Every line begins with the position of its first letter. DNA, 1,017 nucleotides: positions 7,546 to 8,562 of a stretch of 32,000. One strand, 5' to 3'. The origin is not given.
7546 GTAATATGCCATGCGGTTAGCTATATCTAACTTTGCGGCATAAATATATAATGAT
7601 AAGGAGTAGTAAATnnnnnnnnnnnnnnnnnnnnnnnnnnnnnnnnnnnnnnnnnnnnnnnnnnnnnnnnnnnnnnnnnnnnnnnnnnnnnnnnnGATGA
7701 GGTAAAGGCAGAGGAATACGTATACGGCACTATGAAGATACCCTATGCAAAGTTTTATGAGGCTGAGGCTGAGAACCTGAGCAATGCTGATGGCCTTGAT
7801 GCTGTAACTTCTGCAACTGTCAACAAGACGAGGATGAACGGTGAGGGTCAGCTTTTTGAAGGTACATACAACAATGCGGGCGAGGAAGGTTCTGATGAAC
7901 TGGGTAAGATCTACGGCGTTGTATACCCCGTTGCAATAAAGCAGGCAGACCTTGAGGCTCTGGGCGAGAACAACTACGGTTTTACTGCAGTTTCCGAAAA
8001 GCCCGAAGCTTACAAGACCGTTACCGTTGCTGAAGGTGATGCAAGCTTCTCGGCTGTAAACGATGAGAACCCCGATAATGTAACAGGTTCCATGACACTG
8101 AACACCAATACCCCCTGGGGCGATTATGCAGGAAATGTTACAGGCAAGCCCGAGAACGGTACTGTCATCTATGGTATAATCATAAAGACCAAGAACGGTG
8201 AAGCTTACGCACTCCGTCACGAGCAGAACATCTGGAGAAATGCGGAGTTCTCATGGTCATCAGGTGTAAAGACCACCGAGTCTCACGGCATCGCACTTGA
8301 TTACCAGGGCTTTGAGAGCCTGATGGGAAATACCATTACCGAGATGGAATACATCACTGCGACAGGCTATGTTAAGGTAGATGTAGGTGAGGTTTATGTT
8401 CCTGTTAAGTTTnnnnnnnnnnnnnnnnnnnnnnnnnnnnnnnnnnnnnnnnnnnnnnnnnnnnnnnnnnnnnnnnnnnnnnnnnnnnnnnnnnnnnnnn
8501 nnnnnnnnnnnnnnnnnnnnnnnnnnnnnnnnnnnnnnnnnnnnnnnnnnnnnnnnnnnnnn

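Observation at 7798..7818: Near-consensus flavinylation motif (DAVTSAT) outside a canonical FMN_bind domain in the dockerin protein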

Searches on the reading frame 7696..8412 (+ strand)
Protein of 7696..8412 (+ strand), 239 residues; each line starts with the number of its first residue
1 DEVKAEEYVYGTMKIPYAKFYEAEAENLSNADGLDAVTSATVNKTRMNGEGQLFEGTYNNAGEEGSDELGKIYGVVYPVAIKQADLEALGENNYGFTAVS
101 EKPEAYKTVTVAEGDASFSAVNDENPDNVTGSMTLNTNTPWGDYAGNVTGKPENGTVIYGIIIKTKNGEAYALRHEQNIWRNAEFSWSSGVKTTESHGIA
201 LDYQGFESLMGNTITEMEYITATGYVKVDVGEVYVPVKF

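Call 36: predict_structure(alignment_id=A2)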
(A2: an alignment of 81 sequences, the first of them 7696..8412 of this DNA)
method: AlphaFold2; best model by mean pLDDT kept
length: 239 residues; sequences in the alignment: 81
mean_pLDDT: 92.9   pTM: 0.90
mean pLDDT of the five models: 92.9, 92.1, 91.9, 90.9, 90.8
residues with pLDDT >= 90: 196; 70-90: 33; 50-70: 6; < 50: 4
segments of 3 or more residues with pLDDT < 50: 1-4
pLDDT, mean of each block of 10 residues (from residue 1): 67 98 94 90 91 94 74 97 97 97 98 96 98 93 92 96 98 95 91 88 94 98 98 95
secondary structure, 60 per line:
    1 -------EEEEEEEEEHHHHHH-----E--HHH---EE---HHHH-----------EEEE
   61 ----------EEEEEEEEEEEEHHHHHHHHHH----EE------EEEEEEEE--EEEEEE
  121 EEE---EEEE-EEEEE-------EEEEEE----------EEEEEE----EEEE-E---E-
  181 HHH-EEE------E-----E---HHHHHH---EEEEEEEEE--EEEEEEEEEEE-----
elements in order: E8-16 H17-22 H42-45 E57-60 E71-82 H83-92 E105-112 E115-123 E127-130 E132-136 E144-149 E160-165 E170-173 E185-187 H204-209 E213-221 E224-234

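Call 38: fold_search(model_id=the predicted structure, library=pdb)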
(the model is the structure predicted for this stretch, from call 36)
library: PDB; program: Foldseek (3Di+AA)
matches with E <= 10: 1683; with E <= 0.001: 2
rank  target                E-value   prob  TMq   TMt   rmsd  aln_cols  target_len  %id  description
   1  1o75_B                9.4e-06  1.00  0.59  0.38   9.0       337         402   16  Tp47, the 47-Kilodalton Lipoprotein of Treponema pallidum (released 2002-11-01)
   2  1o75_A                3.1e-05  1.00  0.60  0.39   9.5       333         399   15  Tp47, the 47-Kilodalton Lipoprotein of Treponema pallidum (released 2002-11-01)
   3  8i5l_D                1.9e-02  0.23  0.20  0.20  15.5       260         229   10  Crystal structure of P domain from norovirus GI.4 capsid protein in complex with broad specificity antibody single-cha (released 2024-01-31)
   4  8i5l_E                2.1e-02  0.16  0.18  0.19  15.9       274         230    8  Crystal structure of P domain from norovirus GI.4 capsid protein in complex with broad specificity antibody single-cha (released 2024-01-31)
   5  6qb9_A                2.9e-02  0.13  0.18  0.18  16.5       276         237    7  Structure of an anti-Mcl1 scFv (released 2019-11-06)
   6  6qf9_B                3.3e-02  0.14  0.19  0.19  17.5       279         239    8  Structure of an anti-Mcl1 scFv (released 2019-11-06)
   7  6qf9_A                3.7e-02  0.15  0.19  0.19  17.5       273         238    8  Structure of an anti-Mcl1 scFv (released 2019-11-06)
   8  2vkx_E                3.9e-02  0.33  0.22  0.25  18.0       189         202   10  Human NCAM, FN3 domains 1 and 2, M610R mutant (released 2008-02-26)
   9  6qfc_B                4.9e-02  0.13  0.19  0.19  16.7       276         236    7  Structure of an anti-Mcl1 scFv (released 2019-11-06)
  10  5c2b                  5.5e-02  0.15  0.20  0.20  18.1       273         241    9  anti-CXCL13 parental scFv - 3B4 (released 2015-11-04)
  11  7aql_D                6.9e-02  0.12  0.19  0.20  18.1       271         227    8  Crystal Structure of an Anti-Plasminogen Activator Inhibitor-1 (PAI-1) scFv antibody fragment (scFv-33H1F7) (released 2021-11-03)
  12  6qb9_X                7.3e-02  0.12  0.19  0.20  15.5       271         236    9  Structure of an anti-Mcl1 scFv (released 2019-11-06)
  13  6uup_B                8.6e-02  0.13  0.20  0.21  16.6       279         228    8  Structure of anti-hCD33 conditional scFv (released 2020-11-04)
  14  7f12_B                8.6e-02  0.13  0.20  0.21  18.4       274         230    8  A SARS-CoV-2 neutralizing antibody (released 2022-06-15)
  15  4m4r_A                9.2e-02  0.28  0.25  0.13  19.0       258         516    9  Epha4 ectodomain complex with ephrin a5 (released 2013-10-30)
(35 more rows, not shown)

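Call 39: search_solved_structures(query=A3, max_evalue=10, show_alignments=3)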
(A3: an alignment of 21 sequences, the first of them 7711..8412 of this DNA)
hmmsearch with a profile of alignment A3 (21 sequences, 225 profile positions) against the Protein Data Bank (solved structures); distinct sequences matched with E-value up to 10: 0.

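Call 42: search_protein_representatives(alignment_id=A3)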
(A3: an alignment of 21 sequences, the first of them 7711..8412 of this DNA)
Query: 21 sequences, 225 profile positions. Proteins with E-value up to 0.001 (for the whole library): 884; up to 1e-10: 692; up to 1e-30: 348. The best 150 are listed.
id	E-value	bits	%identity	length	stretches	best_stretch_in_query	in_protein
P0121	5.4e-196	664.2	-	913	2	2-225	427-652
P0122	1.3e-173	591.0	-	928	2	1-225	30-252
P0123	1.1e-169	578.2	-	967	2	1-225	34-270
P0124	2.2e-163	557.6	-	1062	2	1-225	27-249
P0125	3.5e-151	517.7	-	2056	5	2-224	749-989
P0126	1.9e-140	482.6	-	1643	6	80-225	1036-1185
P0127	4.3e-140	481.4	-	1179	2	1-225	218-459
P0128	2.9e-134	462.3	-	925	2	1-224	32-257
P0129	1.5e-124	430.6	-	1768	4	1-219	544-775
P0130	1.6e-124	430.5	-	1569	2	2-225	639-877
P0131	1.6e-118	410.9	-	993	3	1-225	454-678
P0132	4.2e-116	403.0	-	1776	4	77-225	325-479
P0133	1.0e-106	372.2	-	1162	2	4-224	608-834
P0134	1.3e-106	372.0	-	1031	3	2-225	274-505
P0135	3.0e-106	370.7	-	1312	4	77-225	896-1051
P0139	1.2e-101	355.7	-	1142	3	1-224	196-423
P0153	9.4e-96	336.4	-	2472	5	4-210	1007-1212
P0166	2.5e-88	312.1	-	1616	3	3-225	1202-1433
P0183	1.9e-81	289.6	-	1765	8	1-221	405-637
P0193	3.4e-78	278.9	-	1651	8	4-72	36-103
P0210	1.1e-70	254.4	-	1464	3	4-224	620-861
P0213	2.3e-70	253.4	-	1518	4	77-225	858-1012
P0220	4.2e-64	232.9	-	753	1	1-225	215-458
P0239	1.5e-58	214.7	-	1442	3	4-211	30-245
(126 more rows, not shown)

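Call 45: search_protein_families(library=pfam, proteins=[P0130, P0133, P0139, P0166, P0210, P0213, P0220], max_evalue=0.01)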
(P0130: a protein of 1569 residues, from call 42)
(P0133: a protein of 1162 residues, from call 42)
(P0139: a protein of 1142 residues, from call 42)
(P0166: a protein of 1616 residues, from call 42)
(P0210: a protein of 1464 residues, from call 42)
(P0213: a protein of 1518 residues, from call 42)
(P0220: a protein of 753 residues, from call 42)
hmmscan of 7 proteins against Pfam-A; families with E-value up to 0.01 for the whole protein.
P0130 (1569 aa): 8 families
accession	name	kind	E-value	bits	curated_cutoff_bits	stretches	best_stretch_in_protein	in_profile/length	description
PF14888.12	PBP-Tp47_c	-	1e-68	230.8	25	1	1240-1392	2-155/159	Penicillin-binding protein Tp47 domain C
PF14889.11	PBP-Tp47_a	-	3e-51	173.7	25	1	1060-1232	5-164/164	Penicillin-binding protein Tp47 domain a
PF00395.25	SLH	-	1.6e-27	95.6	20.8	3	160-203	2-44/44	S-layer homology domain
PF07550.17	Shr-like_HID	-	1.3e-07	32.5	22.3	2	990-1049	24-76/82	Heme-binding protein Shr-like, Hb-interacting domain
PF04205.19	FMN_bind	-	1.7e-06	29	22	1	1496-1568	8-77/77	FMN-binding domain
PF17962.7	bMG6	-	0.00011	22.8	23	0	762-788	73-99/112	Bacterial macroglobulin domain 6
PF06832.18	BiPBP_C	-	0.00017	21.9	26.8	0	931-953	64-87/90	Penicillin-Binding Protein C-terminus Family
PF05270.19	AbfB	-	0.0098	16.4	22.8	0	879-910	36-67/137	Alpha-L-arabinofuranosidase B (ABFB) domain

P0133 (1162 aa): 4 families
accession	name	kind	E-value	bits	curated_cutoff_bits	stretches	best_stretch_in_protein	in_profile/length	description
PF07550.17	Shr-like_HID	-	1.5e-10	41.8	22.3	2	532-600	21-77/82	Heme-binding protein Shr-like, Hb-interacting domain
PF04205.19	FMN_bind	-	9.1e-09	36.3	22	1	58-144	5-77/77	FMN-binding domain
PF06439.18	3keto-disac_hyd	-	0.0015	19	26.8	0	712-767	27-76/187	3-keto-disaccharide hydrolase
PF17962.7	bMG6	-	0.0059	17.2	23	0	714-745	68-99/112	Bacterial macroglobulin domain 6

P0139 (1142 aa): 5 families
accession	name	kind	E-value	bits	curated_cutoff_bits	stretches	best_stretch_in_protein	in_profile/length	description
PF07550.17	Shr-like_HID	-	3.7e-13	50.2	22.3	2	522-595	22-81/82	Heme-binding protein Shr-like, Hb-interacting domain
PF04205.19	FMN_bind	-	1.4e-06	29.3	22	1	64-144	5-77/77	FMN-binding domain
PF06832.18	BiPBP_C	-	0.0022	18.3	26.8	0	468-493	62-87/90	Penicillin-Binding Protein C-terminus Family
PF07554.19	FIVAR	-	0.0025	18.9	29.2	1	1039-1098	3-70/71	FIVAR domain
PF17962.7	bMG6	-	0.0084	16.7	23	0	309-336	73-100/112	Bacterial macroglobulin domain 6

P0166 (1616 aa): 7 families
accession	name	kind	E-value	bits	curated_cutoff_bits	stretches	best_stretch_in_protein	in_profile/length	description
PF04205.19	FMN_bind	-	3.2e-29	101.8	22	2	221-292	1-76/77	FMN-binding domain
PF00395.25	SLH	-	1.6e-27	95.7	20.8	3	89-130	1-42/44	S-layer homology domain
PF07550.17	Shr-like_HID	-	1.9e-13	51.1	22.3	2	1543-1607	18-75/82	Heme-binding protein Shr-like, Hb-interacting domain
PF13229.12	Beta_helix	-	2.8e-09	37.2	25.9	1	502-645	11-121/158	Right handed beta helix region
PF17962.7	bMG6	-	0.00032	21.3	23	0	1065-1098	75-108/112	Bacterial macroglobulin domain 6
PF06832.18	BiPBP_C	-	0.0044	17.3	26.8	0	1061-1092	52-86/90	Penicillin-Binding Protein C-terminus Family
PF20585.4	Pectate_lyase_5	-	0.0053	17.4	24.3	1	418-536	2-118/126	Putative pectate lyase-like adhesive domain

P0210 (1464 aa): 5 families
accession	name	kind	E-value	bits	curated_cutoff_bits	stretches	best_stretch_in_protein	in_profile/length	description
PF14888.12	PBP-Tp47_c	-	5.1e-68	228.6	25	1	1212-1375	1-157/159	Penicillin-binding protein Tp47 domain C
PF14889.11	PBP-Tp47_a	-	4.8e-57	192.5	25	1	1038-1205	5-164/164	Penicillin-binding protein Tp47 domain a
PF07554.19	FIVAR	-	1.9e-17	64.1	29.2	2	158-222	1-70/71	FIVAR domain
PF07550.17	Shr-like_HID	-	3.1e-08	34.4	22.3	1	965-1033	20-80/82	Heme-binding protein Shr-like, Hb-interacting domain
PF04205.19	FMN_bind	-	2.4e-07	31.8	22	1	57-146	5-77/77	FMN-binding domain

P0213 (1518 aa): 6 families
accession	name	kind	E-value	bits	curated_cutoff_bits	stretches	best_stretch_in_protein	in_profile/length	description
PF04205.19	FMN_bind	-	1.5e-32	112.5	22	2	345-416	1-77/77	FMN-binding domain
PF00395.25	SLH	-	1.9e-31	108.2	20.8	3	153-194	2-42/44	S-layer homology domain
PF13229.12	Beta_helix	-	8.5e-10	38.9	25.9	1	513-661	5-122/158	Right handed beta helix region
PF20585.4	Pectate_lyase_5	-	9.1e-09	36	24.3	1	426-542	2-97/126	Putative pectate lyase-like adhesive domain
PF07550.17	Shr-like_HID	-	7.9e-08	33.1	22.3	1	1122-1188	22-81/82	Heme-binding protein Shr-like, Hb-interacting domain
PF05048.19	NosD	-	0.0023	17.9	23.6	1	534-649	15-127/212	Periplasmic copper-binding protein (NosD)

P0220 (753 aa): 3 families
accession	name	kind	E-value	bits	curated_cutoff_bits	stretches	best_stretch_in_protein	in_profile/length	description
PF00395.25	SLH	-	2.6e-27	94.9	20.8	3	154-200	2-43/44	S-layer homology domain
PF04205.19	FMN_bind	-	2.7e-08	34.8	22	1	669-751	5-76/77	FMN-binding domain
PF17962.7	bMG6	-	0.0056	17.3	23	0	339-370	69-100/112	Bacterial macroglobulin domain 6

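Call 62: list_cluster_members(proteins=[P0121, P0125, P0129, P0130, P0153, P0166, P0183, P0193, P0239, P0210])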
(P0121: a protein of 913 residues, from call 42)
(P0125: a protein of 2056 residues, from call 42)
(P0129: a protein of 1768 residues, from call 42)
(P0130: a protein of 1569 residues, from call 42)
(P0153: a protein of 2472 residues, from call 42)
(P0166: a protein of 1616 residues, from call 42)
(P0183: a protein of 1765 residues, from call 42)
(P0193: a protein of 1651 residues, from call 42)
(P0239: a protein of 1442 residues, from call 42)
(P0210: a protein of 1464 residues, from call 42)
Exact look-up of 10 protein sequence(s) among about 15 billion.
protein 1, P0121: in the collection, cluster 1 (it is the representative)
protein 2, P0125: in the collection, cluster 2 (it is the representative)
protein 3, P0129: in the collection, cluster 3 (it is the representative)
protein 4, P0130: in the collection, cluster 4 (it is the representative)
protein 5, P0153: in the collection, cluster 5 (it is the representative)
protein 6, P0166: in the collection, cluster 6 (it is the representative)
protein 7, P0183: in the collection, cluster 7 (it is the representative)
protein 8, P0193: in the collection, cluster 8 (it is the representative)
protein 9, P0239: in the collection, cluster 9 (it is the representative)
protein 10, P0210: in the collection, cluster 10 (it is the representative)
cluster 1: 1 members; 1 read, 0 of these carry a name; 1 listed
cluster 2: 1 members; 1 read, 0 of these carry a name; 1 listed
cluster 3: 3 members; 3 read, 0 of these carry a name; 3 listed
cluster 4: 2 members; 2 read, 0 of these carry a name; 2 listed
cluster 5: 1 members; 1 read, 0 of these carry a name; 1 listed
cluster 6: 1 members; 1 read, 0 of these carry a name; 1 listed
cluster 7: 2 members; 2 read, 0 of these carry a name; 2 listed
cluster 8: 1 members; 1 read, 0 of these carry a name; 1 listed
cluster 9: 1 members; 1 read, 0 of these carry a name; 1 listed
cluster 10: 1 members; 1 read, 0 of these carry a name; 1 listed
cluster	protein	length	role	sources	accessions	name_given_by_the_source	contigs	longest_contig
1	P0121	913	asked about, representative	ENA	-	-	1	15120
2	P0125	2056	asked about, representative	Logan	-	-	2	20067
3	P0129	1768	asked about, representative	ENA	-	-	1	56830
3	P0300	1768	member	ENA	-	-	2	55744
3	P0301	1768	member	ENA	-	-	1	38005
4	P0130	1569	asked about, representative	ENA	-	-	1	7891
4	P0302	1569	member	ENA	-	-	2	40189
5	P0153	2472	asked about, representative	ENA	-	-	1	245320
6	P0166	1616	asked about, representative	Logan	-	-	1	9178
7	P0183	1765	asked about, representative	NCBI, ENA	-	-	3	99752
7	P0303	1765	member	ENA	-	-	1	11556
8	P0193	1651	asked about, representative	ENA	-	-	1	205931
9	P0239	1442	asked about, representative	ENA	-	-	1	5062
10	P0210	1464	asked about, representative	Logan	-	-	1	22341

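Call 63: find_related_loci(query=A3, collection=genome_contigs, flank=8000)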
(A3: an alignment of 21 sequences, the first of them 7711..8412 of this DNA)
Query A3 (234 aa) in genome_contigs; peptide patterns used: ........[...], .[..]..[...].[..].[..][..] (x = any residue, [..] = any of these).
224 stretches matched a pattern; 196 encode a relative of the query (tblastn E <= 1e-3); the best 80 are kept; 80 distinct loci.
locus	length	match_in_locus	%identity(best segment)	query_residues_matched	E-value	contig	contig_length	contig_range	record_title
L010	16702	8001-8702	87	1-234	6e-139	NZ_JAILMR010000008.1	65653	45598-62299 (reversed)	MAG: Ruminococcus sp. isolate RUI259 k141_8865290_flag=0_multi=19.4430_len=65653, whole genome shotgun sequence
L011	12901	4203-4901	87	1-234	6e-137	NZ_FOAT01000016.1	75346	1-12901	Ruminococcus albus strain KH2T6, whole genome shotgun sequence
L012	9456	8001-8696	87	1-234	2e-134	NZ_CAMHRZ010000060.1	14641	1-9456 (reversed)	MAG: uncultured Ruminococcus sp. isolate SRR11784290_bin.30_metaWRAP_v1.3_MAG ERZ12202736.2709, whole genome shotgun seq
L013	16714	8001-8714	58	1-234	2e-87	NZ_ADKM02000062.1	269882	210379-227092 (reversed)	Ruminococcus albus 8 contig00033, whole genome shotgun sequence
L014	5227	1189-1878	59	1-234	2e-84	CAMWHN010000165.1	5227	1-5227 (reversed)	MAG TPA_asm: uncultured Ruminococcus sp. isolate SRR14411347_bin.1_metawrap_v1.3_MAG genome assembly, contig: NODE.357_l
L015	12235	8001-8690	58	1-234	4e-84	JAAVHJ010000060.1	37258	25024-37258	MAG: Ruminococcus sp. isolate Mgla_MAG_2-bin_19 c_000000087176, whole genome shotgun sequence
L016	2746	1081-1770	58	1-234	4e-85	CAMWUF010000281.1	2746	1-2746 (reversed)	MAG TPA_asm: uncultured Ruminococcus sp. isolate SRR14411290_bin.1_metawrap_v1.3_MAG genome assembly, contig: NODE.879_l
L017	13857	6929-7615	57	1-234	6e-82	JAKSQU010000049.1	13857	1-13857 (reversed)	MAG: Ruminococcus sp. isolate Horse_feces237 MAG237_49, whole genome shotgun sequence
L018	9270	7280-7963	56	3-234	7e-80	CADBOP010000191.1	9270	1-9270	MAG: uncultured Ruminococcus sp. isolate RUG14155 genome assembly, contig: RUG14155_asm_191, whole genome shotgun sequen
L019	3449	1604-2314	54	2-234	1e-79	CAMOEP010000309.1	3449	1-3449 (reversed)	MAG: uncultured Ruminococcus sp. isolate SRR873602_bin.114_metaWRAP_v1.3_MAG genome assembly, contig: NODE_86085_length_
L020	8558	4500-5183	56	2-234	2e-78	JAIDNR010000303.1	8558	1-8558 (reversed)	MAG: Ruminococcus sp. isolate SC0345_S12_1 SC0345_S12_1_contig_303, whole genome shotgun sequence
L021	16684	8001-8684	56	2-234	5e-78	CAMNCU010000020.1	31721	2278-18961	MAG: uncultured Ruminococcus sp. isolate SRR873597_bin.30_metaWRAP_v1.3_MAG genome assembly, contig: NODE.2801_length_31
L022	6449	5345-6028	56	2-234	7e-78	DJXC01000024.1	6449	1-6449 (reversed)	MAG TPA_asm: Ruminococcus sp. UBA7014 UBA7014_contig_417112, whole genome shotgun sequence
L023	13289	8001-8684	56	3-234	2e-77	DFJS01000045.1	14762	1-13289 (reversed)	MAG TPA_asm: Ruminococcus sp. UBA3665 UBA3665_contig_24343, whole genome shotgun sequence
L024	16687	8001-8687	57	1-234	3e-77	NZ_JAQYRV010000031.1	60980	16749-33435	MAG: Ruminococcus flavefaciens isolate SUG2139 k141_155419, whole genome shotgun sequence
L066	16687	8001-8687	52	2-234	5e-70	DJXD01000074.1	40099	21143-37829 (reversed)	MAG TPA_asm: Ruminococcus sp. UBA7013 UBA7013_contig_12930, whole genome shotgun sequence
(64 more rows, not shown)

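Call 72: search_protein_families(library=pfam, proteins=[L013:5151-6416:+, L013:6424-7671:+, L013:11208-12041:+, L013:12122-13711:+, L013:1129-1812:-, L013:1948-2382:-, L013:7905-10808:+], max_evalue=0.001)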
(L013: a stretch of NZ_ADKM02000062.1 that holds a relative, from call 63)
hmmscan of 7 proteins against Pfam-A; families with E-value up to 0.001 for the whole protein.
L013:5151-6416:+ (421 aa): 1 family
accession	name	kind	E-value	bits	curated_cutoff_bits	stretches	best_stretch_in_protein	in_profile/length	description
PF00990.26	GGDEF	-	1.7e-12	47.9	23.8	1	263-414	10-159/161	Diguanylate cyclase, GGDEF domain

L013:6424-7671:+ (415 aa): 1 family
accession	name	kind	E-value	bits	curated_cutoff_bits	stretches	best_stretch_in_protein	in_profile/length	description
PF01547.30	SBP_bac_1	-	2.5e-23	84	26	1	52-331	9-304/307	Bacterial extracellular solute-binding protein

L013:11208-12041:+ (277 aa): 1 family
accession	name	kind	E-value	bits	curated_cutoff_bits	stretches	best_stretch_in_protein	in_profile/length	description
PF00383.29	dCMP_cyt_deam_1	-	0.00028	21.1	25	1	64-137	26-92/102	Cytidine and deoxycytidylate deaminase zinc-binding region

L013:12122-13711:+ (529 aa): 2 families
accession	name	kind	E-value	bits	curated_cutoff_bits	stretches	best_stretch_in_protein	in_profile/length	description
PF00990.26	GGDEF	-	1.3e-12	48.2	23.8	1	370-474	3-110/161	Diguanylate cyclase, GGDEF domain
PF02743.24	dCache_1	-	1.6e-07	31.6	45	0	53-206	14-162/240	Cache domain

L013:1129-1812:- (227 aa): 1 family
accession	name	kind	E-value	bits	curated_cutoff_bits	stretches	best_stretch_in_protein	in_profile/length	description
PF04973.17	NMN_transporter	-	1.8e-27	96.8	27.3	1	37-220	3-175/175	Nicotinamide mononucleotide transporter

L013:1948-2382:- (144 aa): 1 family
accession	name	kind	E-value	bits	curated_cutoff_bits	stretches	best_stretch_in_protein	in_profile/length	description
PF02082.26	Rrf2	-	1.8e-40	138.6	30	1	3-133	1-131/132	Iron-dependent Transcriptional regulator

L013:7905-10808:+ (967 aa): 5 families
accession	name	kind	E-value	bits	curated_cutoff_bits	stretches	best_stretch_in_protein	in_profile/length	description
PF00404.24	Dockerin_1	-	7.9e-13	48.8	22.9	1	905-960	1-56/57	Dockerin type I domain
PF07550.17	Shr-like_HID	-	1.2e-12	48.6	22.3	2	768-836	18-80/82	Heme-binding protein Shr-like, Hb-interacting domain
PF01835.25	MG2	-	2.5e-05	25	32.8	0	526-583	27-84/96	MG2 domain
PF17962.7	bMG6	-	0.00013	22.6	23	0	163-188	77-102/112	Bacterial macroglobulin domain 6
PF13499.12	EF-hand_7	-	0.00069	20.4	30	0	907-952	12-61/67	EF-hand domain pair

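Call 82: find_encoding_contigs(protein=P0193, flank=8000, max_places=1)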
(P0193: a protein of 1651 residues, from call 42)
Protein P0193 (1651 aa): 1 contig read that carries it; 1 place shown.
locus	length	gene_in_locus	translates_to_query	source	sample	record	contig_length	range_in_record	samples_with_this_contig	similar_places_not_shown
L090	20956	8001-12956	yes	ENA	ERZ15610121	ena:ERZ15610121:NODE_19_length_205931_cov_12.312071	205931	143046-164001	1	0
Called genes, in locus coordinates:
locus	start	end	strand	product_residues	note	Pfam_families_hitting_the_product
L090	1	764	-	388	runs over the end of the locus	PF00465:Fe-ADH, PF13685:Fe-ADH_2 (weak), PF25137:ADH_Fe_C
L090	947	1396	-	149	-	PF12682:Flavodoxin_4, PF12724:Flavodoxin_5 (faint), PF02525:Flavodoxin_2 (weak)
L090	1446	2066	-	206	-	PF00440:TetR_N (weak), PF17929:TetR_C_34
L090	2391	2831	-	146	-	-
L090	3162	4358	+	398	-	PF02424:ApbE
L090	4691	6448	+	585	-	PF04205:FMN_bind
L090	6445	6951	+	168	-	PF04205:FMN_bind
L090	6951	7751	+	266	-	PF12801:Fer4_5, PF12838:Fer4_7 (faint), PF13237:Fer4_10 (faint), PF13187:Fer4_9 (weak)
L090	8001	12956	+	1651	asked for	PF13306:LRR_5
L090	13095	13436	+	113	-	PF07009:NusG_II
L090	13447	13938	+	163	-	PF07456:Hpre_diP_synt_I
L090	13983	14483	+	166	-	PF02464:CinA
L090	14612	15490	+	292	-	-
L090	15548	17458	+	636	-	-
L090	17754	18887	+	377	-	PF14257:DUF4349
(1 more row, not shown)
